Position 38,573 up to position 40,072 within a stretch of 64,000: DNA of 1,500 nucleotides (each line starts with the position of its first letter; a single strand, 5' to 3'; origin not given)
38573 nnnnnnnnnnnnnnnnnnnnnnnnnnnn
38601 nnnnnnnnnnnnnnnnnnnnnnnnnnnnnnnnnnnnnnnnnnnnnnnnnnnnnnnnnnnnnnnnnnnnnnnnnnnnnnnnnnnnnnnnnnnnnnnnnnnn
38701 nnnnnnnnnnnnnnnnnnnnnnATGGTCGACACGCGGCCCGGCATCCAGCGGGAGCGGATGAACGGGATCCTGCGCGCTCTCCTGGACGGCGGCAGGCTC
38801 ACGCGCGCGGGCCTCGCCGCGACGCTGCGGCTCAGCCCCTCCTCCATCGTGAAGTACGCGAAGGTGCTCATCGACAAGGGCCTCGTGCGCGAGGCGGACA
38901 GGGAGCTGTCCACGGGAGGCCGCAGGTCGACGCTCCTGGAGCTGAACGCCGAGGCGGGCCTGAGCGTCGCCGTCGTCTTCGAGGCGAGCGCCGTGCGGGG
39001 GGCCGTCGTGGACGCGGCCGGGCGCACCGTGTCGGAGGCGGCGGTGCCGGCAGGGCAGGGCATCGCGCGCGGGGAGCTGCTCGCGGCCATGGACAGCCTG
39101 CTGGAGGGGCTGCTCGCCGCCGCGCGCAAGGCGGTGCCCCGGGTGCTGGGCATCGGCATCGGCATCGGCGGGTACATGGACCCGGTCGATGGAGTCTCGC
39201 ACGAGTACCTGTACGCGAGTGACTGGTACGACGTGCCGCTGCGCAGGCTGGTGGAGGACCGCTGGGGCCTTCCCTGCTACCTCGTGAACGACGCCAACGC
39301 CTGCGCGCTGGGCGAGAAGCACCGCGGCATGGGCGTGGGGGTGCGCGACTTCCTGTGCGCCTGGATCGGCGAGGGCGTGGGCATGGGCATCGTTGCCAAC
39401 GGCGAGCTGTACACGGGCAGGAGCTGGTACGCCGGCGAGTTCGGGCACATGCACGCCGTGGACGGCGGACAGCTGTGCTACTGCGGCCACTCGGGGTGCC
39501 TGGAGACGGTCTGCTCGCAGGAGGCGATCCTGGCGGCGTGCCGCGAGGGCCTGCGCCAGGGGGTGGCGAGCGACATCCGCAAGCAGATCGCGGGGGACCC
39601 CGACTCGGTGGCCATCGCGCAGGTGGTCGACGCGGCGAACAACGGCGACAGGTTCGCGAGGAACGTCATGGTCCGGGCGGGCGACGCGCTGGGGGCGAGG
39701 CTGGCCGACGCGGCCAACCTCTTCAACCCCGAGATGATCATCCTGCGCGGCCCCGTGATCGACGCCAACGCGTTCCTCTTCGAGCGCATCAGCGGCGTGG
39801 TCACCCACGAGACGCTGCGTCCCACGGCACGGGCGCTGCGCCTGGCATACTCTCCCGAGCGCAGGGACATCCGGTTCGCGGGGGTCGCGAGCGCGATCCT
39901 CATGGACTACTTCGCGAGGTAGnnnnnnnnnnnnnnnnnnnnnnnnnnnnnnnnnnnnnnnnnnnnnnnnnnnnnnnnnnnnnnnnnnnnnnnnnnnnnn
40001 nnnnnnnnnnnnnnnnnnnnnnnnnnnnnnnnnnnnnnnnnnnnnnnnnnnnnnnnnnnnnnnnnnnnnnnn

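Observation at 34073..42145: Sugar-type ABC uptake locus flanked by an AGE-family epimerase and two URO-D-family methyltransferase-like genes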

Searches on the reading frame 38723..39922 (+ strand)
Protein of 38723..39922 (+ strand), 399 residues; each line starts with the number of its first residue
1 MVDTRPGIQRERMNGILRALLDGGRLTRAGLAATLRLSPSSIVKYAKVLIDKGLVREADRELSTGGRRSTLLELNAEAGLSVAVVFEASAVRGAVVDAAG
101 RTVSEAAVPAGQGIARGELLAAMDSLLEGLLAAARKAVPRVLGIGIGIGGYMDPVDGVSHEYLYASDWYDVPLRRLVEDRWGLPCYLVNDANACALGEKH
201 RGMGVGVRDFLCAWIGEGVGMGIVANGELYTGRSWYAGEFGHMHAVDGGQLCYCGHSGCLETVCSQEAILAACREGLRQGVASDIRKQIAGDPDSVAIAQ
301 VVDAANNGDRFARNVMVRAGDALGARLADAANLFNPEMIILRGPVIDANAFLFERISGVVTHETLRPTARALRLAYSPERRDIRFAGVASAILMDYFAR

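Call 5: search_protein_families(library=pfam, proteins=[window:38723-39922:+], max_evalue=0.01)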
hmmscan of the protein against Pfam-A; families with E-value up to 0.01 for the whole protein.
window:38723-39922:+ (399 aa): 3 families
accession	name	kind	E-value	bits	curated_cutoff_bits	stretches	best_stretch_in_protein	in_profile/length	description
PF00480.26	ROK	-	7.1e-50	170.6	22.9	1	91-366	11-264/294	ROK family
PF12802.13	MarR_2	-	1.5e-05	25.5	27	1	16-60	10-52/61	MarR family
PF13412.12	HTH_24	-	0.0001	22.2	21.9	1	16-56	8-48/48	Winged helix-turn-helix DNA-binding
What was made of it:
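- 38723..39922 (+): ROK-family transcription regulator (N-terminal winged helix plus ROK domain), NagC/Mlc-like. Pfam ROK 7e-50 plus MarR_2/HTH_24 (call 5).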

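Call 8: search_protein_families(library=ncbifam, proteins=[window:38723-39922:+], max_evalue=0.001)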
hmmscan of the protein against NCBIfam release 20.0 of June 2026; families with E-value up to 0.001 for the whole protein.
window:38723-39922:+ (399 aa): 13 families
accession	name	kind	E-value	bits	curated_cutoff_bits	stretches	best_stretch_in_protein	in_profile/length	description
NF047937.1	TransRegNagC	equivalog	1.9e-58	198.6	650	1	22-374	22-366/399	DNA-binding transcriptional regulator NagC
NF049930.1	TransRegMlc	equivalog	2.1e-50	172.2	530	1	19-375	23-373/405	sugar metabolism global transcriptional regulator Mlc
TIGR00744.1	ROK_glcA_fam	subfamily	2.5e-46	158.4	260.35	1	90-359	9-275/318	ROK family glucokinase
NF047821.1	NactlManKinNanK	equivalog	1.5e-22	80.5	450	1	95-382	17-276/288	N-acetylmannosamine kinase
NF003461.0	PRK05082.1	subfamily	1.2e-21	77.4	283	1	169-352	84-250/291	N-acetylmannosamine kinase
NF007251.0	PRK09698.1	equivalog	3.6e-21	75.7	253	1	88-379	15-283/304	allose kinase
NF042998.1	bglucokin_BglK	equivalog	8.4e-21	74.5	550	1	124-352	38-251/291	beta-glucoside kinase BglK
NF007108.0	PRK09557.1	equivalog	1.9e-18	66.8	443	1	127-357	44-266/303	fructokinase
NF009835.0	PRK13310.1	equivalog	2.8e-12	46.6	380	1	130-360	46-269/303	N-acetylglucosamine kinase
NF045551.1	GK_Pyrobac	equivalog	7.4e-11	41.9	500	1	180-349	85-239/294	ATP-dependent glucokinase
NF009836.0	PRK13311.1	equivalog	3.4e-07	29.7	551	1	144-297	60-224/256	N-acetyl-D-glucosamine kinase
NF045550.1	FrctkaseScrK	equivalog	5.2e-06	26.1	400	1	141-278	55-197/293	fructokinase ScrK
NF053606.1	Sta1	subfamily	0.00072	19.6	80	0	15-69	24-78/100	Sta1 family transcriptional regulator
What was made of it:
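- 38723..39922 (+): NCBIfam NagC 198.6 bits and Mlc 172 bits, both below cutoff (call 8).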
